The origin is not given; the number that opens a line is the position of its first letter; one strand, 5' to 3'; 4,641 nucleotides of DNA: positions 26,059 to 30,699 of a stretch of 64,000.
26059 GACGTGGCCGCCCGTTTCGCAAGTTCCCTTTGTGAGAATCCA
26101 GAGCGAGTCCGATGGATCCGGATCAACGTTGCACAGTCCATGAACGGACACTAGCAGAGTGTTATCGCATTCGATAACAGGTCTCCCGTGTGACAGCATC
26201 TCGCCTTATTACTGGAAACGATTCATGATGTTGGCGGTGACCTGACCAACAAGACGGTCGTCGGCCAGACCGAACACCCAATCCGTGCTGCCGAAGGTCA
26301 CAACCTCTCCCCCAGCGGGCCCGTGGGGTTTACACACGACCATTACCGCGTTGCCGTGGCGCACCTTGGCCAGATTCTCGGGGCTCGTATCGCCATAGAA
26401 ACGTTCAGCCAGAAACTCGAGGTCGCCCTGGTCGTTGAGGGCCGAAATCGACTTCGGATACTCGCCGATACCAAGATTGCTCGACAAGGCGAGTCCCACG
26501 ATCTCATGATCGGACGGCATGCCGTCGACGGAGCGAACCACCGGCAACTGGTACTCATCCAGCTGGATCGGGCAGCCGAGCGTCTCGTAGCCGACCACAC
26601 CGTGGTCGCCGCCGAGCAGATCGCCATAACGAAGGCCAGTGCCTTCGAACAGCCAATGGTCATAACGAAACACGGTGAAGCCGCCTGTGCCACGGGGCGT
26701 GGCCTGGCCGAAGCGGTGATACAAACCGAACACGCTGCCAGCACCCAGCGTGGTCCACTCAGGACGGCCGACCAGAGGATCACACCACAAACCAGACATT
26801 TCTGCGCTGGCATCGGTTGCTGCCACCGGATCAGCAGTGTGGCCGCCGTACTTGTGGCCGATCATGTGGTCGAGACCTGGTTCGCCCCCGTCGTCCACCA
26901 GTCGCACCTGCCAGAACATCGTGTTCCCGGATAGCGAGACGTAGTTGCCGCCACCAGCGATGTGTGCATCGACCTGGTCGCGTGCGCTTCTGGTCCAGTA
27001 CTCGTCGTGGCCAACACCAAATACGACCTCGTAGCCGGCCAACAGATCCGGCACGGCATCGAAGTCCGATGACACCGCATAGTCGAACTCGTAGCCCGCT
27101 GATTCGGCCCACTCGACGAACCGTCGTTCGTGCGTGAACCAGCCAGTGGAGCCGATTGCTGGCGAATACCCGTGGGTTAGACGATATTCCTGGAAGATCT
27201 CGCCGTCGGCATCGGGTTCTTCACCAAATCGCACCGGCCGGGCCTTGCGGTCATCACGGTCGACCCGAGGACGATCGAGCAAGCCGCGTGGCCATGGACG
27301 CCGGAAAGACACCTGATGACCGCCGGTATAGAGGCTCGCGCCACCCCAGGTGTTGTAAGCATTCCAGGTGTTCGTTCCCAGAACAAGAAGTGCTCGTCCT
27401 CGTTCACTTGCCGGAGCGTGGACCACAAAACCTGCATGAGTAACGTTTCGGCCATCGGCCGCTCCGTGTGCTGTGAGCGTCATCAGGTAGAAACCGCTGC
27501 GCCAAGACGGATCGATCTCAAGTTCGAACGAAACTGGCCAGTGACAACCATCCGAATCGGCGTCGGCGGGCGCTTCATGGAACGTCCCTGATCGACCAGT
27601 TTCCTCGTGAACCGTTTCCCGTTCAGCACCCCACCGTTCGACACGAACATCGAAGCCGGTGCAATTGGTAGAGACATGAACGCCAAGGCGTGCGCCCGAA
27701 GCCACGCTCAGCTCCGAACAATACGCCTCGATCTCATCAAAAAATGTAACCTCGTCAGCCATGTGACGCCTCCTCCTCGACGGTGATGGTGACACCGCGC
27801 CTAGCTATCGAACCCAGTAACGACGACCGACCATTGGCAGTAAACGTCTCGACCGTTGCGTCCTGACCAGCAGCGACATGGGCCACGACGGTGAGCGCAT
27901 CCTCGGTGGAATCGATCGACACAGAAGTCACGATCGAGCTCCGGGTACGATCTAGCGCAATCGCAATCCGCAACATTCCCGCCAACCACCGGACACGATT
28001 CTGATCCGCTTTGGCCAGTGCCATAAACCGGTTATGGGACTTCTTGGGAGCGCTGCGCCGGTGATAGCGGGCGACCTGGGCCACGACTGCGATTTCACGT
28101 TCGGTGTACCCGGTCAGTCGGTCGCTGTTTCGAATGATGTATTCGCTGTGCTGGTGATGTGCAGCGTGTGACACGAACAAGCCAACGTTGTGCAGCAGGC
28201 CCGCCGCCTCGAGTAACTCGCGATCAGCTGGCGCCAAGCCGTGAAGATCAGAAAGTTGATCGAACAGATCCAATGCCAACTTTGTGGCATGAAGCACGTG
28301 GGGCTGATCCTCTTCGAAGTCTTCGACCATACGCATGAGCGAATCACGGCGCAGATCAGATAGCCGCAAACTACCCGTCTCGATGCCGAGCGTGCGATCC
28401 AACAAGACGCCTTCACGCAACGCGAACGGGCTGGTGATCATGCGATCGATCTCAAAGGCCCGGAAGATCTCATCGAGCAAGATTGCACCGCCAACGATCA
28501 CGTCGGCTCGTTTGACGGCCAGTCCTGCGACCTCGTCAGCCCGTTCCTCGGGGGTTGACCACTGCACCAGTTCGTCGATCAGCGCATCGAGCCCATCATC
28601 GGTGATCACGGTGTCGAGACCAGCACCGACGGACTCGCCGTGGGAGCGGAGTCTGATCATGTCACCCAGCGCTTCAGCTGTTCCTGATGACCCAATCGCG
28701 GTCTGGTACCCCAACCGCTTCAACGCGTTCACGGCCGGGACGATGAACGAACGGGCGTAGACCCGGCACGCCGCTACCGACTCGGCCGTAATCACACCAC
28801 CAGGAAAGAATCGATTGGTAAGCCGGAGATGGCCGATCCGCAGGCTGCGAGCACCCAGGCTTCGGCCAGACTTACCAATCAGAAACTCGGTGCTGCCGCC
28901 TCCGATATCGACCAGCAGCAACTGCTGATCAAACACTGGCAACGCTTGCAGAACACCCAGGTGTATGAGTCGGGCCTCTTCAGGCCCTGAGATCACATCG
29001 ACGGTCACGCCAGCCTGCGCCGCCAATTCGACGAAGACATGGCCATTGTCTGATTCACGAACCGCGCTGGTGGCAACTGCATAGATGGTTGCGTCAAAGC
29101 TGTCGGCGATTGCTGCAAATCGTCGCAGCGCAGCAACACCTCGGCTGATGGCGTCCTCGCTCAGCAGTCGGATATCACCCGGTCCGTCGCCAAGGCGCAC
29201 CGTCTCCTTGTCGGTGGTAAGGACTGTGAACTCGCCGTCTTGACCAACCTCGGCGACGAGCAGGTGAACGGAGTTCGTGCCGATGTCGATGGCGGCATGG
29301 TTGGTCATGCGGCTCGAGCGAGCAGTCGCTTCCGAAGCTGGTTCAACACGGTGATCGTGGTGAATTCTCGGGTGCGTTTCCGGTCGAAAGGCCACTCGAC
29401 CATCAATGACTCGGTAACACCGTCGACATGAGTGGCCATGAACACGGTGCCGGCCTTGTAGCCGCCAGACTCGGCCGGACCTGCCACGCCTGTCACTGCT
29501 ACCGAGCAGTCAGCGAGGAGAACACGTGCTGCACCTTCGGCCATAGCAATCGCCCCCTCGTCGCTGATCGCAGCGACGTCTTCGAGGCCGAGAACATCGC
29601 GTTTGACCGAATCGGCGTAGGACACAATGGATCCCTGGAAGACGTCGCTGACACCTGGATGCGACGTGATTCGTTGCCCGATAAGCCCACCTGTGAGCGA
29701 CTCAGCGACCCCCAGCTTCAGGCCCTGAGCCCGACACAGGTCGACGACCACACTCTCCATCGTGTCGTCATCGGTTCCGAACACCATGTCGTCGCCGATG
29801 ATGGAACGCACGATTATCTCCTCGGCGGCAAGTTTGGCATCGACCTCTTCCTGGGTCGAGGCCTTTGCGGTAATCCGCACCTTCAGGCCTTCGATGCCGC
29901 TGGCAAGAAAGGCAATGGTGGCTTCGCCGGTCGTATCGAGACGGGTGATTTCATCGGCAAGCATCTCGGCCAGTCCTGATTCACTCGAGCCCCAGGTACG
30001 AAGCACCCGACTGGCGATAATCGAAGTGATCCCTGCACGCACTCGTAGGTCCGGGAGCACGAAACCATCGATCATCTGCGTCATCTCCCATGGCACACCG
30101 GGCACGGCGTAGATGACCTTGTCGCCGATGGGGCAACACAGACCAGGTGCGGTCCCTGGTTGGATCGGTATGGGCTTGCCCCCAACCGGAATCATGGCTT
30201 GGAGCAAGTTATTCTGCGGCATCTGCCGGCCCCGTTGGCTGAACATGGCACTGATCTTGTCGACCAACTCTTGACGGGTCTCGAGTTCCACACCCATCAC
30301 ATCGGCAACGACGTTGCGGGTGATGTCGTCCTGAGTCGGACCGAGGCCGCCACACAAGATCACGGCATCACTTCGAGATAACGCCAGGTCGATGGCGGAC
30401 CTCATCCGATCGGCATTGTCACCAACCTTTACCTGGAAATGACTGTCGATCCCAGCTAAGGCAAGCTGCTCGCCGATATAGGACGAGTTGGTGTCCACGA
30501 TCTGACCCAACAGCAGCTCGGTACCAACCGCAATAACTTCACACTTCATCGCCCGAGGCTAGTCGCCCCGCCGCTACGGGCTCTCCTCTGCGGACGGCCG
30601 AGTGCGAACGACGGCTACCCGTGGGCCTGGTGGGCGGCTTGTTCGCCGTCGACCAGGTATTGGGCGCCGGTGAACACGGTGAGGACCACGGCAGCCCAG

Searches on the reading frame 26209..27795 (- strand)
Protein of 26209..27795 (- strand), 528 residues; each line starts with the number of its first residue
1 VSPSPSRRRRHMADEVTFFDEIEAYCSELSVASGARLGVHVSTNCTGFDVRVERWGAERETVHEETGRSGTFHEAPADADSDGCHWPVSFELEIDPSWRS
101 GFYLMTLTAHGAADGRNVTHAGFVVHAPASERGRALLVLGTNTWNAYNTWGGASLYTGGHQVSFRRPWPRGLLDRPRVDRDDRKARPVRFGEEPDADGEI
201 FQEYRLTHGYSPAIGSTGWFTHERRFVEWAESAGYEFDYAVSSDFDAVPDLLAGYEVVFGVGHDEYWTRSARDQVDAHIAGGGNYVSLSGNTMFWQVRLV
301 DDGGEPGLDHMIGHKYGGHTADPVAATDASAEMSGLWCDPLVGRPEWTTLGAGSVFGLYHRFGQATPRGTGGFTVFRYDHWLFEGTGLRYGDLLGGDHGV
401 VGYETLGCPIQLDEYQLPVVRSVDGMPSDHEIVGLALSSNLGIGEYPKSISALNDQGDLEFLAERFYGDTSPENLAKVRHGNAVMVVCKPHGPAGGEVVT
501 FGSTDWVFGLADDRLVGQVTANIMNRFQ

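Call 84: search_protein_families(library=pfam, proteins=[window:26209-27795:-], max_evalue=0.00001)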
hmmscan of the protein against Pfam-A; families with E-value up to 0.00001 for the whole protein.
window:26209-27795:- (528 aa): 1 family
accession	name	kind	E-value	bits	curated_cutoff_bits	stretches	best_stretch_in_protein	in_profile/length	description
PF20254.3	DMFA2_C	-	2.9e-60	205.1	27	1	52-511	4-369/374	N,N-dimethylformamidase beta subunit-like, C-terminal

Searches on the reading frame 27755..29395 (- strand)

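Call 84: search_protein_families(library=pfam, proteins=[window:27755-29395:-], max_evalue=0.00001)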
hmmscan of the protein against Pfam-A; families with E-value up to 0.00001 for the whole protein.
window:27755-29395:- (546 aa): 3 families
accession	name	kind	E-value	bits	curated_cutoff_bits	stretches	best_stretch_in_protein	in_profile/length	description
PF02541.22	Ppx-GppA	-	8.8e-64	216.1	27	1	52-334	6-281/285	Ppx/GppA phosphatase family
PF21447.3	Ppx-GppA_III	-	7.8e-30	104.4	27.3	1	349-499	2-150/177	Ppx/GppA phosphatase, domain III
PF01966.28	HD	-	4.8e-07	30.5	22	1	366-456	4-93/116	HD domain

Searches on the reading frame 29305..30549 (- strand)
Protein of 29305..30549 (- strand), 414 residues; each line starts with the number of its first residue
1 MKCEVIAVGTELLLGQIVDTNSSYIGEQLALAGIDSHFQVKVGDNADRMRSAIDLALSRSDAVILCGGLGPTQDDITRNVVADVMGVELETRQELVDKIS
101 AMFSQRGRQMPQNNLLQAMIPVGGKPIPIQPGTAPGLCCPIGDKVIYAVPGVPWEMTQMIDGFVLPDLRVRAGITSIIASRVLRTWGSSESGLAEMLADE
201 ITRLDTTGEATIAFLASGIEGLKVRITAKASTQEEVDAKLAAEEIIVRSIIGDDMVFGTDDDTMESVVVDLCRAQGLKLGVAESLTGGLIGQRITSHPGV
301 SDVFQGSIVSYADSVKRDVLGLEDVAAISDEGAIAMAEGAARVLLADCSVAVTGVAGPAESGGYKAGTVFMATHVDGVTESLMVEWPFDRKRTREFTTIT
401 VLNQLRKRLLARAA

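Call 84: search_protein_families(library=pfam, proteins=[window:29305-30549:-], max_evalue=0.00001)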
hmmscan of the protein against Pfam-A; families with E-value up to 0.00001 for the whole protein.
window:29305-30549:- (414 aa): 3 families
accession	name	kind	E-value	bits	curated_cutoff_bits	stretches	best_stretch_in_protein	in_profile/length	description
PF02464.23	CinA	-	7.3e-37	126.8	23.5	1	262-408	2-154/155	Competence-damaged protein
PF00994.29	MoCF_biosynth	-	7e-33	113.8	26.6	1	4-169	1-143/144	Probable molybdopterin binding domain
PF18146.6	CinA_KH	-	8.8e-13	48.6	27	1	180-254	1-70/73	Damage-inducible protein CinA KH domain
